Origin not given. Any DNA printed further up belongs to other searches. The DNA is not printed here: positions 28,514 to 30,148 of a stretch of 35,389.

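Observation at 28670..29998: YqeC-MocA Rosetta-stone fusion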

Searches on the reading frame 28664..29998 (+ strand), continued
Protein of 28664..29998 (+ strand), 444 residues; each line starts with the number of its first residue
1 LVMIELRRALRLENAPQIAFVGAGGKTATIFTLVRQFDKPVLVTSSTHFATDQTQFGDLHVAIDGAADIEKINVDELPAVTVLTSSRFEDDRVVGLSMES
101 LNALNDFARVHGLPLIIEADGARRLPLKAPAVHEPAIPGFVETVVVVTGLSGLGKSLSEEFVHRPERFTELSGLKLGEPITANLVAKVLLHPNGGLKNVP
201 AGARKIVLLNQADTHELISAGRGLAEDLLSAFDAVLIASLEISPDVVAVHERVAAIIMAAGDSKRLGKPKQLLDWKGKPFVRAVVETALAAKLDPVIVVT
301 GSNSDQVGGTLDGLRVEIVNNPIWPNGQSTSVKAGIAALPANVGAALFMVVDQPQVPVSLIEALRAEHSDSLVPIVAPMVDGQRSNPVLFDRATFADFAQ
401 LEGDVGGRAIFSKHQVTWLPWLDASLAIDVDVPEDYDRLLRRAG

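Call 21: find_related_loci(query=A1, collection=genome_contigs, flank=10000)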
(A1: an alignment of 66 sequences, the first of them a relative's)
Query A1 (442 aa) in genome_contigs; peptide patterns used: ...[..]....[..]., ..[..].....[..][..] (x = any residue, [..] = any of these).
600 stretches matched a pattern (row limit reached: there are more); 575 encode a relative of the query (tblastn E <= 1e-3); the best 80 are kept; 80 distinct loci.
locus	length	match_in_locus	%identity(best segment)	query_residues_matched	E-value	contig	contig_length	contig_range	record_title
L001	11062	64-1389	65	1-442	0e+0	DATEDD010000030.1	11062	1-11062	MAG TPA_asm: Anaerolineales bacterium isolate SMAG_U8289 k141_499976, whole genome shotgun sequence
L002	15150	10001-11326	63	1-442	0e+0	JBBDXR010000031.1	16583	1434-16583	MAG: Anaerolineales bacterium isolate LejiaD_59_59 Lejia_D_5551_length_16583_cov_35, whole genome shotgun sequence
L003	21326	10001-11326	64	1-442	0e+0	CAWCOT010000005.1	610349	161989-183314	MAG: uncultured Chloroflexia bacterium isolate MFD04944.bin.2.105 genome assembly, contig: contig_47678, whole genome sh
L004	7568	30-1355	63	1-442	2e-180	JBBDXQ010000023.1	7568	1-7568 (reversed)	MAG: Anaerolineales bacterium isolate LejiaD_56_9 Lejia_D_13900_length_7568_cov_5, whole genome shotgun sequence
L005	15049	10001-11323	62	1-442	1e-175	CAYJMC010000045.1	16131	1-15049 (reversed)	MAG TPA_asm: uncultured Anaerolineaceae bacterium isolate ERP124720_co1_127 genome assembly, contig: NODE_4497_length_16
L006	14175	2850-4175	64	1-442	4e-171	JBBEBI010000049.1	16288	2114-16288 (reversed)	MAG: Anaerolineales bacterium isolate LejiaF_58_21 Lejia_F_5129_length_16288_cov_12, whole genome shotgun sequence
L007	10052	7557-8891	54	2-438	2e-151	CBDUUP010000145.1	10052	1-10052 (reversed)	MAG TPA_asm: uncultured Anaerolineales bacterium isolate SRR22302368_binner13_Refined_76 genome assembly, contig: ERZ257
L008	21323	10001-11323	67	1-442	0e+0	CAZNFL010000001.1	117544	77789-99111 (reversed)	MAG TPA_asm: uncultured Anaerolineaceae bacterium isolate SRP136066_co1_263 genome assembly, contig: NODE_77_length_1175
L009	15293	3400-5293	53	2-441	1e-145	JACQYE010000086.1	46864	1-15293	MAG: Chloroflexi bacterium isolate NC_groundwater_1533_Pr4_S-0.65um_58_9 SR1-18-Sp65_coassembly_scaffold_180822, whole g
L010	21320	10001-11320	52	2-438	2e-144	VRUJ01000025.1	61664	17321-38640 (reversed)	MAG: Chloroflexota bacterium isolate MohnsGC08_bin188 NODE_25_length_61664_cov_51.534009, whole genome shotgun sequence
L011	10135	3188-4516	51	1-436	2e-142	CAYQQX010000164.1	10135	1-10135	MAG TPA_asm: uncultured Anaerolineales bacterium isolate binchicken_co65_18 genome assembly, contig: NODE_25722_length_1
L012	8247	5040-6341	51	2-438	8e-142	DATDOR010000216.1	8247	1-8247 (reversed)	MAG TPA_asm: Anaerolineales bacterium isolate SMAG_U7899 k141_1390994, whole genome shotgun sequence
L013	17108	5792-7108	52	2-436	2e-141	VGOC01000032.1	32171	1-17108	MAG: Chloroflexi bacterium isolate K_DeepCast_250m_m1_342 K_DeepCast_250m_m1_342_Ga0194125_10002249, whole genome shotgu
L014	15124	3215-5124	52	1-438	1e-141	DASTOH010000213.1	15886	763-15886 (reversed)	MAG TPA_asm: Anaerolineales bacterium isolate SMAG_U2165 k141_1375736, whole genome shotgun sequence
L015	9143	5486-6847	50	2-441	9e-141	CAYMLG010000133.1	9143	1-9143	MAG TPA_asm: uncultured Anaerolineaceae bacterium isolate binchicken_co350_84 genome assembly, contig: NODE_8217_length_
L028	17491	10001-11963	51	1-438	4e-138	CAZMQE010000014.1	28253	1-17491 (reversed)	MAG TPA_asm: uncultured Anaerolinea sp. isolate binchicken_co197_367 genome assembly, contig: NODE_2180_length_28253_cov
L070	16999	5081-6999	48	2-438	6e-133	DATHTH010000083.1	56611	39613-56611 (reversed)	MAG TPA_asm: Anaerolineales bacterium isolate SMAG_U16072 k141_1186741, whole genome shotgun sequence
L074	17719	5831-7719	48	2-439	2e-132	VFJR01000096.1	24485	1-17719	MAG: Anaerolineaceae bacterium isolate Bin_61_36 c_000001306319, whole genome shotgun sequence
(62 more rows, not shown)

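Call 25: predict_structure(alignment_id=A1)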
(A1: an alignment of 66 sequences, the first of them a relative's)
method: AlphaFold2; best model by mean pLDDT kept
length: 442 residues; sequences in the alignment: 66
mean_pLDDT: 94.3   pTM: 0.92
mean pLDDT of the five models: 94.3, 94.0, 92.9, 92.9, 92.6
residues with pLDDT >= 90: 374; 70-90: 66; 50-70: 2; < 50: 0
segments of 3 or more residues with pLDDT < 50: none
pLDDT, mean of each block of 10 residues (from residue 1): 95 96 95 97 93 95 95 97 92 96 98 94 92 94 98 97 97 97 97 95 98 96 96 95 96 93 86 93 98 96 94 97 92 96 96 95 98 95 95 93 87 95 85 84 61
secondary structure, 60 per line:
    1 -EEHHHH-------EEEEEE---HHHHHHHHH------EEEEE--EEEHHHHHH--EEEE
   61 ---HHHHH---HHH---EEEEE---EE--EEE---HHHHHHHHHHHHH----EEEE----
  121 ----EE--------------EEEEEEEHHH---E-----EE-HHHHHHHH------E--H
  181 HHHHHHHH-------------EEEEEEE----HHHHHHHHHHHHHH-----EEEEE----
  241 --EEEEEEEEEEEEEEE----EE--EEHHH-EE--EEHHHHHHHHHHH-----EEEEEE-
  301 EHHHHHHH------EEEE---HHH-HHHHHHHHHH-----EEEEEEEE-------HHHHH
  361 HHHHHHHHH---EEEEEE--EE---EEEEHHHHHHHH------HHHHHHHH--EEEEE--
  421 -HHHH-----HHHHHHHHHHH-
elements in order: H4-7 E15-20 H24-32 E39-43 E46-48 H49-54 E57-60 H64-68 E78-82 E90-92 H96-108 E113-116 E141-147 H163-170 H180-188 E202-208 H213-226 E232-236 E243-257 H278-288 E294-299 H302-308 E315-318 H326-335 E341-348 H356-369 E373-378 E386-389 H390-397 H404-411 E414-418 H422-425 H431-441

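Call 26: search_protein_families(library=ncbifam, proteins=[L074:7138-7728:+, L070:6421-7008:+], max_evalue=0.00001)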
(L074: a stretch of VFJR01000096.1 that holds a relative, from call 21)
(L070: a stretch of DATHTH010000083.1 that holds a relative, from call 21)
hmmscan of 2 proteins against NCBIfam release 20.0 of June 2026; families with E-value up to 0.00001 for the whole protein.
L074:7138-7728:+ (197 aa): 35 families (the best 25 are shown)
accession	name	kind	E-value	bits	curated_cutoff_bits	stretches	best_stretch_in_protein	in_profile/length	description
TIGR03310.1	matur_MocA_YgfJ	equivalog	7.1e-53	179.4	186.45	1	6-194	2-187/188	molybdenum cofactor cytidylyltransferase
NF045665.1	NTPtran_DVU1551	equivalog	8.8e-49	166.4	315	1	4-194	1-188/359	DVU_1551 family NTP transferase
TIGR03202.1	pucB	equivalog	1.4e-25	90.1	235.05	1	4-192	1-192/192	xanthine dehydrogenase accessory protein PucB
NF045782.1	NicBOxredNboR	equivalog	2e-25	89.7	260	1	3-192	8-202/206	nicotine blue oxidoreductase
TIGR01173.1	glmU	equivalog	2e-15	56.6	366.85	1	5-133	2-128/452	bifunctional UDP-N-acetylglucosamine diphosphorylase/glucosamine-1-phosphate N-acetyltransferase GlmU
NF010933.0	PRK14353.1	equivalog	2.2e-15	56.2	505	1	4-131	6-132/453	bifunctional UDP-N-acetylglucosamine diphosphorylase/glucosamine-1-phosphate N-acetyltransferase GlmU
NF053639.1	Mfer334_fam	equivalog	4.6e-15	56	260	1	6-137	2-141/209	pseudomurein biosynthesis protein PmurB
NF001457.0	PRK00317.1-3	equivalog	5.1e-15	55.5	164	1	4-193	2-191/200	molybdenum cofactor guanylyltransferase MobA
NF010932.0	PRK14352.1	equivalog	2.2e-13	49.7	611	1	4-131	7-135/488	bifunctional UDP-N-acetylglucosamine diphosphorylase/glucosamine-1-phosphate N-acetyltransferase GlmU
NF010940.0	PRK14360.1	equivalog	2.6e-13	49.3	602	1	3-136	1-133/452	bifunctional UDP-N-acetylglucosamine diphosphorylase/glucosamine-1-phosphate N-acetyltransferase GlmU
NF002741.0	PRK02726.1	equivalog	3.6e-13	49.6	179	1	3-194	7-193/200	molybdenum cofactor guanylyltransferase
NF010935.0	PRK14355.1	equivalog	3.7e-13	48.9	718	1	4-133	4-132/459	bifunctional UDP-N-acetylglucosamine diphosphorylase/glucosamine-1-phosphate N-acetyltransferase GlmU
NF010934.1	PRK14354.1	equivalog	8.7e-13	47.6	450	1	6-131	2-124/447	bifunctional UDP-N-acetylglucosamine diphosphorylase/glucosamine-1-phosphate N-acetyltransferase GlmU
TIGR02665.1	molyb_mobA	equivalog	1.6e-11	44.6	151.85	1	4-191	1-184/186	molybdenum cofactor guanylyltransferase MobA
TIGR03992.1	Arch_glmU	subfamily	1.2e-10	40.8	292.1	1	5-125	2-124/393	bifunctional sugar-1-phosphate nucleotidylyltransferase/acetyltransferase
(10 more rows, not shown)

L070:6421-7008:+ (196 aa): 23 families
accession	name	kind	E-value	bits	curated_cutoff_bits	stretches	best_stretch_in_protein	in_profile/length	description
NF045665.1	NTPtran_DVU1551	equivalog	1.9e-49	168.6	315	1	4-192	1-188/359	DVU_1551 family NTP transferase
TIGR03310.1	matur_MocA_YgfJ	equivalog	4.2e-48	163.8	186.45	1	6-192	2-187/188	molybdenum cofactor cytidylyltransferase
TIGR03202.1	pucB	equivalog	7.4e-23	81.3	235.05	1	4-190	1-192/192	xanthine dehydrogenase accessory protein PucB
NF045782.1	NicBOxredNboR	equivalog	3.8e-21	75.7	260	1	4-189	9-201/206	nicotine blue oxidoreductase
NF053639.1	Mfer334_fam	equivalog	5.5e-14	52.5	260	1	6-125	2-131/209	pseudomurein biosynthesis protein PmurB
NF001457.0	PRK00317.1-3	equivalog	2.5e-13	50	164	1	4-139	2-132/200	molybdenum cofactor guanylyltransferase MobA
TIGR01173.1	glmU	equivalog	5.9e-13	48.5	366.85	1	5-133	2-130/452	bifunctional UDP-N-acetylglucosamine diphosphorylase/glucosamine-1-phosphate N-acetyltransferase GlmU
NF002741.0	PRK02726.1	equivalog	3.3e-12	46.4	179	1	3-190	7-191/200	molybdenum cofactor guanylyltransferase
NF010933.0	PRK14353.1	equivalog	2.3e-11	43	505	1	4-135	6-138/453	bifunctional UDP-N-acetylglucosamine diphosphorylase/glucosamine-1-phosphate N-acetyltransferase GlmU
NF010934.1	PRK14354.1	equivalog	5e-11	41.8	450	1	6-127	2-122/447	bifunctional UDP-N-acetylglucosamine diphosphorylase/glucosamine-1-phosphate N-acetyltransferase GlmU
TIGR02665.1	molyb_mobA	equivalog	3.9e-10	40.1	151.85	1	4-188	1-183/186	molybdenum cofactor guanylyltransferase MobA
NF010940.0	PRK14360.1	equivalog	1e-09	37.5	602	1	3-127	1-126/452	bifunctional UDP-N-acetylglucosamine diphosphorylase/glucosamine-1-phosphate N-acetyltransferase GlmU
NF010938.0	PRK14358.1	equivalog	1.7e-09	36.8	500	1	5-131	9-135/481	bifunctional N-acetylglucosamine-1-phosphate uridyltransferase/glucosamine-1-phosphate acetyltransferase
NF010935.0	PRK14355.1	equivalog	7.3e-09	34.8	718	1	3-129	3-130/459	bifunctional UDP-N-acetylglucosamine diphosphorylase/glucosamine-1-phosphate N-acetyltransferase GlmU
NF010932.0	PRK14352.1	equivalog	8.6e-09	34.5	611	1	3-130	6-136/488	bifunctional UDP-N-acetylglucosamine diphosphorylase/glucosamine-1-phosphate N-acetyltransferase GlmU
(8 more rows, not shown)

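Call 29: fold_search(model_id=the predicted structure, library=pdb)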
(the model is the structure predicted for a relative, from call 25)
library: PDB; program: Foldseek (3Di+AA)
matches with E <= 10: 1376; with E <= 0.001: 447
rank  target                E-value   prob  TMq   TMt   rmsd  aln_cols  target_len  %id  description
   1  2we9_A                5.8e-14  1.00  0.38  0.85   2.6       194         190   27  Crystal structure of Rv0371c from Mycobacterium tuberculosis H37Rv (released 2010-04-07)
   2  2wee_A                9.2e-14  1.00  0.39  0.88   2.3       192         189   26  Crystal structure of Rv0371c from Mycobacterium tuberculosis H37Rv (released 2010-04-07)
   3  2we9_B                1.1e-13  1.00  0.38  0.82   2.9       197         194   26  Crystal structure of Rv0371c from Mycobacterium tuberculosis H37Rv (released 2010-04-07)
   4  3d5n_H                4.9e-13  1.00  0.35  0.85   2.5       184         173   25  Crystal structure of the Q97W15_SULSO protein from Sulfolobus solfataricus. NESG target SsR125. (released 2008-07-15)
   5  2yes_A                6.9e-13  1.00  0.36  0.83   2.7       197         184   24  Crystal Structure of Rv0371C complex with Manganese from Mycobacterium Tuberculosis H37Rv (released 2011-04-06)
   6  2waw                  7.3e-13  1.00  0.39  0.81   2.8       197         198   30  crystal structure of Mycobacterium tuberculosis rv0371c homolog from mycobacterium sp. strain JC1 (released 2010-04-07)
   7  2yes_B                1.3e-12  1.00  0.37  0.83   3.1       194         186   25  Crystal Structure of Rv0371C complex with Manganese from Mycobacterium Tuberculosis H37Rv (released 2011-04-06)
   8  3d5n_A                2.6e-12  1.00  0.34  0.78   3.6       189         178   25  Crystal structure of the Q97W15_SULSO protein from Sulfolobus solfataricus. NESG target SsR125. (released 2008-07-15)
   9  3d5n_G                4.6e-12  1.00  0.35  0.90   1.7       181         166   24  Crystal structure of the Q97W15_SULSO protein from Sulfolobus solfataricus. NESG target SsR125. (released 2008-07-15)
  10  3d5n_F                4.6e-12  1.00  0.35  0.85   2.4       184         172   26  Crystal structure of the Q97W15_SULSO protein from Sulfolobus solfataricus. NESG target SsR125. (released 2008-07-15)
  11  3d5n_E                8.6e-12  1.00  0.35  0.86   2.4       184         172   26  Crystal structure of the Q97W15_SULSO protein from Sulfolobus solfataricus. NESG target SsR125. (released 2008-07-15)
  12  3d5n_B                1.9e-11  1.00  0.34  0.84   2.6       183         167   26  Crystal structure of the Q97W15_SULSO protein from Sulfolobus solfataricus. NESG target SsR125. (released 2008-07-15)
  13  3d5n_I                1.9e-11  1.00  0.33  0.81   2.9       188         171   24  Crystal structure of the Q97W15_SULSO protein from Sulfolobus solfataricus. NESG target SsR125. (released 2008-07-15)
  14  9dr4                  4.8e-11  1.00  0.39  0.38   3.0       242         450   19  Crystal structure of bifunctional GlmU from Staphylococcus aureus NCTC 8325 complexed with UTP, CoA and Glc 1-P (released 2025-05-14)
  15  9dqf                  9.1e-11  1.00  0.39  0.39   2.6       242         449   19  Crystal structure of bifunctional GlmU from Staphylococcus aureus NCTC 8325 complexed with acetyl CoA and citrate (released 2025-05-14)
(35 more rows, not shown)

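Call 52: search_protein_families(library=pfam, proteins=[L028:4375-6987:-, L028:7534-7878:+, L028:7901-8332:-, L028:8341-9903:-, L028:12032-12700:+, L028:12866-13786:+, L028:13814-14446:-, L028:14448-15221:-, L028:15248-17473:-], max_evalue=0.00001)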
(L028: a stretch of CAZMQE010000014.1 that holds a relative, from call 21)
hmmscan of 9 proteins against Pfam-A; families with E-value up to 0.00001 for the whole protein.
L028:4375-6987:- (870 aa): 5 families
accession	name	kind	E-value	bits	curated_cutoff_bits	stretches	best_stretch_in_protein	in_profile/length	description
PF05362.19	Lon_C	-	4.2e-81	271.9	21.1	1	635-840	1-204/205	Lon protease (S16) C-terminal proteolytic domain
PF02190.22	LON_substr_bdg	-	6.1e-47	160.6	28.7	1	60-252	1-200/200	ATP-dependent protease La (LON) substrate-binding domain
PF00004.35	AAA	-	4.5e-24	85.8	21.2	1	418-558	1-129/131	ATPase family associated with various cellular activities (AAA)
PF22667.2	Lon_lid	-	1.6e-22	79.3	27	1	580-631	2-54/57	Lon protease AAA+ ATPase lid domain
PF07728.20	AAA_5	-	1.2e-06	29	22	1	418-542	2-125/139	AAA domain (dynein-related subfamily)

L028:7534-7878:+ (114 aa): 0 families

L028:7901-8332:- (143 aa): 0 families

L028:8341-9903:- (520 aa): 0 families

L028:12032-12700:+ (222 aa): 1 family
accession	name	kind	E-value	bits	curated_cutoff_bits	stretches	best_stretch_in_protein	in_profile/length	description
PF01553.26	Acyltransferase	-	1.6e-19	70.5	23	1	25-144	7-131/132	Acyltransferase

L028:12866-13786:+ (306 aa): 2 families
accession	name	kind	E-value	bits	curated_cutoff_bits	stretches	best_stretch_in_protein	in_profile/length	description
PF00781.29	DAGK_cat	-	2.9e-33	114.5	23.6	1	2-130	1-125/125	Diacylglycerol kinase catalytic domain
PF19279.4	YegS_C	-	1.2e-29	103.5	27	1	145-303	3-157/158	YegS C-terminal NAD kinase beta sandwich-like domain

L028:13814-14446:- (210 aa): 3 families
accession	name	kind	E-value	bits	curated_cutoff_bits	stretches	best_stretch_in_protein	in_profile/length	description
PF00583.31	Acetyltransf_1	-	3.3e-14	53.6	20.7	1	40-132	28-116/116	Acetyltransferase (GNAT) family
PF13508.13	Acetyltransf_7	-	4.7e-11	43.4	27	1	47-134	5-84/84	Acetyltransferase (GNAT) domain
PF13673.13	Acetyltransf_10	-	1.3e-08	35.3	23.6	1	74-135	50-110/128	Acetyltransferase (GNAT) domain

L028:14448-15221:- (257 aa): 1 family
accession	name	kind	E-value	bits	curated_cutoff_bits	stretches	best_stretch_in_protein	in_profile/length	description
PF01066.26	CDP-OH_P_transf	-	1.4e-08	35.7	22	1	31-181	5-148/152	CDP-alcohol phosphatidyltransferase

L028:15248-17473:- (741 aa): 4 families
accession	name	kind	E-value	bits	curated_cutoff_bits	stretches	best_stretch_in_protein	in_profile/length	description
PF00133.28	tRNA-synt_1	-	1.1e-64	219.1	22.7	1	96-324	185-408/414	tRNA synthetases class I (I, L, M and V)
PF19302.4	DUF5915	-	7.7e-48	163.1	27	1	544-739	2-193/195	Domain of unknown function (DUF5915)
PF08264.19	Anticodon_1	-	2.6e-34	118.7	25.1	1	374-524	1-145/148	Anticodon-binding domain of tRNA ligase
PF09334.17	tRNA-synt_1g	-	1.4e-09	37.7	20.1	1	216-332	247-369/391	tRNA synthetases class I (M)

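Call 70: search_protein_representatives(alignment_id=A1)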
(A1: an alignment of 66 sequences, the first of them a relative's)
Query: 66 sequences, 442 profile positions. Proteins with E-value up to 0.001 (for the whole library): 38573; up to 1e-10: 24679; up to 1e-30: 4599. The best 150 are listed.
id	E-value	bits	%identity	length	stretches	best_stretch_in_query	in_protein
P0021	2.0e-212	722.2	-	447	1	1-441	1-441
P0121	2.0e-189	646.4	-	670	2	3-441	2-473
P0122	3.2e-186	635.9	-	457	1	2-440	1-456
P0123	1.3e-183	627.3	-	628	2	19-440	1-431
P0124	1.3e-180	617.4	-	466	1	2-440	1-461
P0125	4.0e-180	615.8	-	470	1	2-440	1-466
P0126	3.5e-179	612.7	-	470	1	2-439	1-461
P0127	9.0e-177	604.8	-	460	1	2-441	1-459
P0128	1.9e-176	603.7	-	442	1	2-440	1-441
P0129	3.1e-175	599.7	-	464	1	1-440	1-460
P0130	3.2e-175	599.6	-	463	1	2-440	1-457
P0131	1.5e-174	597.4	-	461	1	2-440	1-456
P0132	2.7e-174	596.6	-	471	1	2-439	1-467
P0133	3.7e-174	596.1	-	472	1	2-440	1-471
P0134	1.5e-173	594.1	-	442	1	1-441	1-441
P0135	4.7e-173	592.5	-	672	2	3-439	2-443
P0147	1.2e-164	564.8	-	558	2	242-440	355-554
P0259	1.0e-128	446.4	-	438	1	2-433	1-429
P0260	2.2e-128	445.3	-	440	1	2-438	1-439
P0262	6.7e-128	443.7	-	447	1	2-438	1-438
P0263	1.7e-127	442.4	-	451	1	2-439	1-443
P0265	8.8e-127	440.0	-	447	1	2-438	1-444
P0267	4.6e-125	434.4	-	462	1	2-440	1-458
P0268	1.8e-124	432.4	-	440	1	2-434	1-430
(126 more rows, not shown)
